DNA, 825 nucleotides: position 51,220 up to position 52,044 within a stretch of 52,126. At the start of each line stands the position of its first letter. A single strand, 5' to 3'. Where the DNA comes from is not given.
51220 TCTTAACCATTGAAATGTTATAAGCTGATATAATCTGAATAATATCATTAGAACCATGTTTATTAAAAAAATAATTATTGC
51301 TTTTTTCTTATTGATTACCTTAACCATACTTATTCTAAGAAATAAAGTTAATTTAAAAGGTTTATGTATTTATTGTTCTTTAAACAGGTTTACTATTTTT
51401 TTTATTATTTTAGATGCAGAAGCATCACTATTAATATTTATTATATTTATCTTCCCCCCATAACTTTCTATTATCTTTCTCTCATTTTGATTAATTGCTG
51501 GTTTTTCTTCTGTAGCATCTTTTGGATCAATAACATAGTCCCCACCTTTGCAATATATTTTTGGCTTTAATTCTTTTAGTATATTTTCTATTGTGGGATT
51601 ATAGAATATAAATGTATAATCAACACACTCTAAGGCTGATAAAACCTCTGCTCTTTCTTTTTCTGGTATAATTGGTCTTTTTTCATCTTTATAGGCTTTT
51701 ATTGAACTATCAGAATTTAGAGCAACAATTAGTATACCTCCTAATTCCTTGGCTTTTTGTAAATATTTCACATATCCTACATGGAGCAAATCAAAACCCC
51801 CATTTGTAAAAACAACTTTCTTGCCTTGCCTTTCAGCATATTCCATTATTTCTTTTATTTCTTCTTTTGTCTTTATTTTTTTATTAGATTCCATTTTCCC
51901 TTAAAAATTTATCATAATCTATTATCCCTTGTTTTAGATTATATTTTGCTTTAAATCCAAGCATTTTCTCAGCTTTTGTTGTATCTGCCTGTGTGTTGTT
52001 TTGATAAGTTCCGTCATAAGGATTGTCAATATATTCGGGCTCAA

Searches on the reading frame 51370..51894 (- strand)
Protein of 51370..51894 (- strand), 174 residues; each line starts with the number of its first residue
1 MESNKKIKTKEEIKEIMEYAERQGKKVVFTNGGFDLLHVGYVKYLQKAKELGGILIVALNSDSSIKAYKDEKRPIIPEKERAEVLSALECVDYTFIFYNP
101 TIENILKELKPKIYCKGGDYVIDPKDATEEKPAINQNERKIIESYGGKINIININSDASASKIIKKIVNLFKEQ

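Call 6: search_protein_families(library=pfam, proteins=[window:51370-51894:-], max_evalue=0.001)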
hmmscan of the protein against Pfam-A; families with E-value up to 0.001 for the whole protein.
window:51370-51894:- (174 aa): 2 families
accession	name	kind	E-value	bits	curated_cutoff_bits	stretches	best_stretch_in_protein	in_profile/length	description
PF01467.32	CTP_transf_like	-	1.9e-16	60.9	21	1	30-164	2-131/133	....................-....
PF04055.27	Radical_SAM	-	0.00032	21.3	29.5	1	5-62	25-85/166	Radical SAM superfamily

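Call 57: search_protein_families(library=ncbifam, proteins=[window:51370-51894:-], max_evalue=0.01)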
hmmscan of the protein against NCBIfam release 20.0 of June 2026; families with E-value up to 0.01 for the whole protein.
window:51370-51894:- (174 aa): 9 families
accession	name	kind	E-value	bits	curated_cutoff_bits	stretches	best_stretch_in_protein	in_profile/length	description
TIGR02199.1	rfaE_dom_II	equivalog_domain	5.2e-49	165.8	181.5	1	17-167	3-142/144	D-glycero-beta-D-manno-heptose 1-phosphate adenylyltransferase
NF008454.0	PRK11316.1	equivalog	2.9e-41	141.6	521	1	3-168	318-472/475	bifunctional D-glycero-beta-D-manno-heptose-7-phosphate kinase/D-glycero-beta-D-manno-heptose 1-phosphate adenylyltransferase HldE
TIGR00125.1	cyt_tran_rel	domain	1.4e-12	47.6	27.7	1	27-92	1-63/65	adenylyltransferase/cytidyltransferase family protein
TIGR01518.1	g3p_cytidyltrns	equivalog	8.8e-09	35.5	165.4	1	28-93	1-64/125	glycerol-3-phosphate cytidylyltransferase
NF001985.0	PRK00777.1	subfamily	4.4e-08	33.4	104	1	28-137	7-111/157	pantetheine-phosphate adenylyltransferase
NF041124.1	CoaD_Thcocales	equivalog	4.6e-06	26.6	290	1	25-90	5-69/156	phosphopantetheine adenylyltransferase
NF005518.0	PRK07143.1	equivalog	0.00062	19.3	232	1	23-103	13-94/281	hypothetical protein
NF004162.0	PRK05627.1-5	equivalog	0.001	18.5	241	1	25-99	13-88/304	bifunctional riboflavin kinase/FAD synthetase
NF002250.0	PRK01170.1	subfamily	0.0015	18.1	489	1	28-83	3-55/322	bifunctional pantetheine-phosphate adenylyltransferase/NTP phosphatase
